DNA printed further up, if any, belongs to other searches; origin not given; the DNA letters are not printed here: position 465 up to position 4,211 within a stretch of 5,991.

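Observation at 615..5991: Gene set looks like the virion / host-recognition module of an uncharacterised (possibly spindle-shaped, fusello-like) archaeal virus or provirus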

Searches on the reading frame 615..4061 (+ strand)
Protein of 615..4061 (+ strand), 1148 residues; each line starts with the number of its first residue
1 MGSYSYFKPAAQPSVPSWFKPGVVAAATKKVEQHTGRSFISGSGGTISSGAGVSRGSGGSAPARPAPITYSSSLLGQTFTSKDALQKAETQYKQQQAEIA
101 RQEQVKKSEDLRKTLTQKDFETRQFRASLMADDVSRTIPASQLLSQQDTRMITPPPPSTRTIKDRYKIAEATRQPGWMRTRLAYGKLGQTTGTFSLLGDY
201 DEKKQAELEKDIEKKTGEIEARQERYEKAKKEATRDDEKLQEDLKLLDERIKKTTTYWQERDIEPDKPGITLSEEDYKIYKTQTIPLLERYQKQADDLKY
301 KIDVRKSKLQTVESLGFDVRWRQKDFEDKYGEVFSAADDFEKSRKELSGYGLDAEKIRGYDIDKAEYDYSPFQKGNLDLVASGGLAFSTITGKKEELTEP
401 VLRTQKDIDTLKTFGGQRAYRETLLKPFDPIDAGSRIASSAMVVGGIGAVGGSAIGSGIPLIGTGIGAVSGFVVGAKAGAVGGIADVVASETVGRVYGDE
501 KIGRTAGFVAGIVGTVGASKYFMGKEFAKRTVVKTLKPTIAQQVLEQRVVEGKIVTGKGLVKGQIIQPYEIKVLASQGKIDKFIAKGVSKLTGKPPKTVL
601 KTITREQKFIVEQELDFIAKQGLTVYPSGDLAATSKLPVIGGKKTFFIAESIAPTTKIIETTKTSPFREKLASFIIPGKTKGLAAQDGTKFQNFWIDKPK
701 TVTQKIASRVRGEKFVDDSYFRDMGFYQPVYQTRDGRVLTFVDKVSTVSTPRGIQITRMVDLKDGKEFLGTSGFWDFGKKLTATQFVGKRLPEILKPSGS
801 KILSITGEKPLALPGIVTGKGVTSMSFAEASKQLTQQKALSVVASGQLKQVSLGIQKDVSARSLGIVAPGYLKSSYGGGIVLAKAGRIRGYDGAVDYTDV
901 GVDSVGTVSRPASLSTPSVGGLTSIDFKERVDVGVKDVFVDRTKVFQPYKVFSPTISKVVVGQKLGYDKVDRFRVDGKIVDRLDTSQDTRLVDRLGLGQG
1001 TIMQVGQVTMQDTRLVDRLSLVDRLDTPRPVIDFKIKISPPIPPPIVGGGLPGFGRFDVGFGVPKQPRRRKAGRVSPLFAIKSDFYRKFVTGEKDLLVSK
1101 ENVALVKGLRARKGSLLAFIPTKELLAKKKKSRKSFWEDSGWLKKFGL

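Call 8: search_protein_families(library=pfam, proteins=[window:615-4061:+], max_evalue=1)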
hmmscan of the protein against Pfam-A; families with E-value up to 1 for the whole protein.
window:615-4061:+ (1148 aa): 1 family
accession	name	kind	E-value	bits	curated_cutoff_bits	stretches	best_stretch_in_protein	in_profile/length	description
PF19312.4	NtrY_N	-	0.0058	16.5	23.2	1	84-149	122-186/291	NtrY N-terminal region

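Call 9: search_protein_families(library=phrogs, proteins=[window:615-4061:+], max_evalue=1)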
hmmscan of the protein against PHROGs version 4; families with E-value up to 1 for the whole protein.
window:615-4061:+ (1148 aa): 3 families
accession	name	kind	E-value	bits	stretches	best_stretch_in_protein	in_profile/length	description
phrog_10780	-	tail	0.0065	15.1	1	39-256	1300-1498/1694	tail length tape measure protein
phrog_36512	-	unknown function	0.032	13.6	1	442-488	159-205/759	-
phrog_5158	-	unknown function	0.51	10.9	1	41-147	110-215/322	-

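Call 10: find_encoding_contigs(protein=window:615-4061:+, flank=10000, max_places=6)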
Protein window:615-4061:+ (1148 aa): no gene with exactly this product is on record in the collection.

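Call 13: find_homologous_proteins(query=window:615-4061:+, max_evalue=0.001)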
Query window:615-4061:+ (1148 aa): 1 proteins with E <= 0.001 among 8000 candidates.
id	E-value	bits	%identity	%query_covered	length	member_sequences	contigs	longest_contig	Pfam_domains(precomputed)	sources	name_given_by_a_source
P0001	0.0e+0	2508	100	100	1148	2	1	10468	-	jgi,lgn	-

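Call 14: find_encoding_contigs(protein=P0001, flank=10000, max_places=6)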
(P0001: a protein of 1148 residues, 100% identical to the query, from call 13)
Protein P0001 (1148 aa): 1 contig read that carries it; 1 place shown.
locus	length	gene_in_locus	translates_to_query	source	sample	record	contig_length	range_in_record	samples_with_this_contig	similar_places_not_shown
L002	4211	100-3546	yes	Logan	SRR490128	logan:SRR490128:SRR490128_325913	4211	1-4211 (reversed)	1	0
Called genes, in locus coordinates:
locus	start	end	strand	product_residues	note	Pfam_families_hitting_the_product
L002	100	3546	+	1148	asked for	-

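Call 15: find_related_loci(query=window:615-4061:+, collection=viral_contigs, flank=10000)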
Query window:615-4061:+ (1148 aa) in viral_contigs; peptide patterns used: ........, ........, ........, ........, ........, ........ (x = any residue, [..] = any of these).
7 stretches matched a pattern, but none encodes a relative of the query by tblastn (E <= 1e-3).

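Call 16: find_related_loci(query=window:615-4061:+, collection=metagenome_contigs, flank=10000)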
Query window:615-4061:+ (1148 aa) in metagenome_contigs; peptide patterns used: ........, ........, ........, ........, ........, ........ (x = any residue, [..] = any of these).
75 stretches matched a pattern, but none encodes a relative of the query by tblastn (E <= 1e-3).

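Call 39: search_protein_representatives(protein=window:615-4061:+)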
Query: 1148 residues. Proteins with E-value up to 0.001 (for the whole library): 11; up to 1e-10: 4; up to 1e-30: 3. The best 11 are listed.
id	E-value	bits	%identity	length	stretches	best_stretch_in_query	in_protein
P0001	0.0e+00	2507.7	100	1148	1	1-1148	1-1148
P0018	1.3e-82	294.7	34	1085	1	162-1140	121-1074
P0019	2.4e-75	270.7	34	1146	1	143-1147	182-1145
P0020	1.9e-19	85.6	33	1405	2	986-1134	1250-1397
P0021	7.3e-09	50.6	33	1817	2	426-521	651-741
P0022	3.7e-07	44.9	40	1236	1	1012-1130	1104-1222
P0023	1.8e-06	42.7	45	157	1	18-134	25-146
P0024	3.7e-06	41.6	41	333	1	1038-1133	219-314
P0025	3.8e-05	38.3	40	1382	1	1051-1129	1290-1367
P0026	4.8e-05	37.9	29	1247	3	994-1143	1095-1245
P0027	1.6e-04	36.2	33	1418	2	411-606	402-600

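Call 40: find_encoding_contigs(protein=P0020, flank=10000, max_places=6)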
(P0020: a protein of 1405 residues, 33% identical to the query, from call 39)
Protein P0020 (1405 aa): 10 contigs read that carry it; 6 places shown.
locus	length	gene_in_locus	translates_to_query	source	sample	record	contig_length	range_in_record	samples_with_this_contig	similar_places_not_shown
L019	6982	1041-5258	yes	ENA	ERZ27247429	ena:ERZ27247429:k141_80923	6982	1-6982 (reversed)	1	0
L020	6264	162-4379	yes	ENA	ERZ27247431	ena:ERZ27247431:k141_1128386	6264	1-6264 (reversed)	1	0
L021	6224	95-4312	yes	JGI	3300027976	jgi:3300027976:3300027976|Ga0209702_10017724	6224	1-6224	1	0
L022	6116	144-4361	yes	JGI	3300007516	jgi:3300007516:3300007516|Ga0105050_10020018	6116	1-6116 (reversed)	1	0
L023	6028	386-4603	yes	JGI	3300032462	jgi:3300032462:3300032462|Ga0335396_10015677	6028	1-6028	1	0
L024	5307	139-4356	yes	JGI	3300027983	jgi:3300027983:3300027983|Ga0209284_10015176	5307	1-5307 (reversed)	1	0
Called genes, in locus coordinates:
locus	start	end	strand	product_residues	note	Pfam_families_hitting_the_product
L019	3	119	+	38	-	?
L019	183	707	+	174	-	-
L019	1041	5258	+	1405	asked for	-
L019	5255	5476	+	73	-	-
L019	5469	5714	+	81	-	-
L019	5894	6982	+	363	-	?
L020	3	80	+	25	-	?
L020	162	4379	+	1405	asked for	-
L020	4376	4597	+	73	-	-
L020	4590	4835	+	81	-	-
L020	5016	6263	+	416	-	?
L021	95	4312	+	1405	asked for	-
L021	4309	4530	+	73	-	-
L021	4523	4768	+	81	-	-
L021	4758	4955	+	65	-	-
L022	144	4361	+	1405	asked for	-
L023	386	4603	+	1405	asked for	-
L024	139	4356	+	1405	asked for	-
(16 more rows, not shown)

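Call 41: search_protein_families(library=pfam, proteins=[P0020, P0021, P0022, P0024, P0025, P0026, P0027], max_evalue=0.01)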
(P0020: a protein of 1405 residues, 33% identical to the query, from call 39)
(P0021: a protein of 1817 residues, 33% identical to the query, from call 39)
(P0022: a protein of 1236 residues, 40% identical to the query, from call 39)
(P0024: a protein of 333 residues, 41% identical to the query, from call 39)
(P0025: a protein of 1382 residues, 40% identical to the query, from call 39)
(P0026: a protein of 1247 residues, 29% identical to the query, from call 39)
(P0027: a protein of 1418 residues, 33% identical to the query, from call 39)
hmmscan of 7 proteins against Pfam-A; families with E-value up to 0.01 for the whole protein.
P0020 (1405 aa): 0 families

P0021 (1817 aa): 1 family
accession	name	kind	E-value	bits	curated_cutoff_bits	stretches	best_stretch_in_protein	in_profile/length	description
PF21724.2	DUF6861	-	0.00016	21.7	28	1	651-700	27-78/194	Family of unknown function (DUF6861)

P0022 (1236 aa): 0 families

P0024 (333 aa): 0 families

P0025 (1382 aa): 0 families

P0026 (1247 aa): 0 families

P0027 (1418 aa): 0 families

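Call 42: find_related_loci(query=A2, collection=genome_contigs, flank=10000)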
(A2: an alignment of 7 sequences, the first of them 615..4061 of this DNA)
Query A2 (1148 aa) in genome_contigs; peptide patterns used: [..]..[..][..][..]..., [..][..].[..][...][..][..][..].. (x = any residue, [..] = any of these).
242 stretches matched a pattern, but none encodes a relative of the query by tblastn (E <= 1e-3).

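Call 43: find_related_loci(query=A2, collection=viral_contigs, flank=10000)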
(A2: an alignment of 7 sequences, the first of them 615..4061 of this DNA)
Query A2 (1148 aa) in viral_contigs; peptide patterns used: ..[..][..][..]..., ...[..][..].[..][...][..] (x = any residue, [..] = any of these).
78 stretches matched a pattern, but none encodes a relative of the query by tblastn (E <= 1e-3).

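Call 46: find_related_loci(query=A3, collection=metagenome_contigs, flank=10000)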
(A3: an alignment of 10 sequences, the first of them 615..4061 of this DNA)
Query A3 (1148 aa) in metagenome_contigs; peptide patterns used: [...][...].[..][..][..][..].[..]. (x = any residue, [..] = any of these).
288 stretches matched a pattern; 27 encode a relative of the query (tblastn E <= 1e-3); 27 distinct loci.
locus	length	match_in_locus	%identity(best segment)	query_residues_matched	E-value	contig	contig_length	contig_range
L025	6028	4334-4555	59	1053-1126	7e-20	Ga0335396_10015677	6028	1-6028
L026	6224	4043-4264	59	1053-1126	7e-20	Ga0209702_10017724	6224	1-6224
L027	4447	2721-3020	38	1035-1148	6e-14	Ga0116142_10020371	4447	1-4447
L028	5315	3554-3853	38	1035-1148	7e-14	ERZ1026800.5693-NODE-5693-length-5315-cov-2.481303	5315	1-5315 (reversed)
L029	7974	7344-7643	38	1035-1148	9e-14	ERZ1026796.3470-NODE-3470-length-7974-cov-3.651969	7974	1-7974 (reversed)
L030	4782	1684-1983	38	1035-1148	8e-14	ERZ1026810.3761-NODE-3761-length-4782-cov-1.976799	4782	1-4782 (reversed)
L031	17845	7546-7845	38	1035-1148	1e-13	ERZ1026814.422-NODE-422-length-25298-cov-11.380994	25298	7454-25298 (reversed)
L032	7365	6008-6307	38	1035-1148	9e-14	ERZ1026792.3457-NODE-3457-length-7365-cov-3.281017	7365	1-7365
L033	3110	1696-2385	31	932-1143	2e-12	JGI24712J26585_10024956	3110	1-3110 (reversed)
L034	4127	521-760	42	1045-1128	7e-12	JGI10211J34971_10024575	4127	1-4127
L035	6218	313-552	42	1045-1128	1e-11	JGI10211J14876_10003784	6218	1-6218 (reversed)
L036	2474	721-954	43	1050-1148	4e-11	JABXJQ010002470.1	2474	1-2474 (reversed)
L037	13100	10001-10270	41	1044-1133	1e-10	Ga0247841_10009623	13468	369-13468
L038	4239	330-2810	39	437-1138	2e-10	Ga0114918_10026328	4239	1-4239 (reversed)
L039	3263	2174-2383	41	1074-1143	8e-10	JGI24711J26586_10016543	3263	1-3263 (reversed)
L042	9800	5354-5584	37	1043-1126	6e-7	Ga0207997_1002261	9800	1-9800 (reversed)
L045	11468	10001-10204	41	1066-1126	1e-6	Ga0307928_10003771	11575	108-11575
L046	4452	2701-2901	37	1077-1144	5e-6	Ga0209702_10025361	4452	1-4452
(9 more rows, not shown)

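Call 49: search_protein_families(library=pfam, proteins=[L031:13-285:+, L031:282-1511:+, L031:1508-1945:+, L031:2057-3301:+, L031:3704-3961:+, L031:8612-12886:+, L031:12820-13386:+, L031:14198-15307:+, L031:16042-16692:+, L031:17024-17497:+], max_evalue=0.01)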
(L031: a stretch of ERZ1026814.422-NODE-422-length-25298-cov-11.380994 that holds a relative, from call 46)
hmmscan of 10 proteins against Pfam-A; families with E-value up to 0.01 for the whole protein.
L031:13-285:+ (90 aa): 0 families

L031:282-1511:+ (409 aa): 2 families
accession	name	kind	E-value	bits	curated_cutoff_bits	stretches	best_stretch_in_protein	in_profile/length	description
PF01555.25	N6_N4_Mtase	-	2.2e-38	132.8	26.7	1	20-395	1-220/221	DNA methylase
PF01170.24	UPF0020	-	0.002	18.3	22.3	0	12-30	112-132/197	RMKL-like, methyltransferase domain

L031:1508-1945:+ (145 aa): 0 families

L031:2057-3301:+ (414 aa): 0 families

L031:3704-3961:+ (85 aa): 0 families

L031:8612-12886:+ (1424 aa): 0 families

L031:12820-13386:+ (188 aa): 0 families

L031:14198-15307:+ (369 aa): 0 families

L031:16042-16692:+ (216 aa): 0 families

L031:17024-17497:+ (157 aa): 0 families

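Call 50: search_protein_families(library=phrogs, proteins=[L031:13-285:+, L031:282-1511:+, L031:1508-1945:+, L031:2057-3301:+, L031:3704-3961:+, L031:8612-12886:+, L031:12820-13386:+, L031:14198-15307:+, L031:16042-16692:+, L031:17024-17497:+], max_evalue=0.01)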
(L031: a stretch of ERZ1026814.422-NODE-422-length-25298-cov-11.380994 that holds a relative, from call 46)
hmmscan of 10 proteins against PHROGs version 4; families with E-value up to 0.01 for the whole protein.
L031:13-285:+ (90 aa): 1 family
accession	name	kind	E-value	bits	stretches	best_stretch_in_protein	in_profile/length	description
phrog_8738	-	unknown function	0.0012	19.8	1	1-21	4-24/50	-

L031:282-1511:+ (409 aa): 16 families
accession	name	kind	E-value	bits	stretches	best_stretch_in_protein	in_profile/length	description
phrog_67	-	other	1.7e-77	263.1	1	3-403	126-348/743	DNA methyltransferase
phrog_3008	-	other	1.6e-40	139.9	1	166-404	2-217/244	DNA methyltransferase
phrog_498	-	other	4.3e-29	102.5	1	13-401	216-423/633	DNA methyltransferase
phrog_6025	-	other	7.8e-29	101.7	1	2-116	13-132/192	DNA methyltransferase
phrog_18293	-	other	3.6e-25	89.2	1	331-404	39-113/119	methyltransferase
phrog_8769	-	other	1.9e-21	76.7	1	346-406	1-61/71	methyltransferase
phrog_23148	-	unknown function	1.3e-18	68.6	1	258-399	11-147/165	-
phrog_23085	-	unknown function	1.7e-13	51.4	1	334-398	41-105/138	-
phrog_6952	-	other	4.1e-11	44.1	1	332-400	109-177/181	DNA methyltransferase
phrog_12517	-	unknown function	1.7e-08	35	1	320-402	70-151/316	-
phrog_12862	-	unknown function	2.8e-08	34.8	1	6-67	8-65/149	-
phrog_11619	-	other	2e-07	31.7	1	14-69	81-140/186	DNA methyltransferase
phrog_23224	-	other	4.1e-05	24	1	335-402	229-296/305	DNA methyltransferase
phrog_18146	-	other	7.8e-05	22.7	1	353-385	66-98/452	DNA methyltransferase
phrog_10183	-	other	0.0048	16.2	0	344-400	103-159/889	DNA methyltransferase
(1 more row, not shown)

L031:1508-1945:+ (145 aa): 0 families

L031:2057-3301:+ (414 aa): 0 families

L031:3704-3961:+ (85 aa): 0 families

L031:8612-12886:+ (1424 aa): 0 families

L031:12820-13386:+ (188 aa): 0 families

L031:14198-15307:+ (369 aa): 0 families

L031:16042-16692:+ (216 aa): 1 family
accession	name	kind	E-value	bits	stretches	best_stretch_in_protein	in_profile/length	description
phrog_1583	-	unknown function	0.0074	16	1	98-185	189-271/417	-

L031:17024-17497:+ (157 aa): 0 families
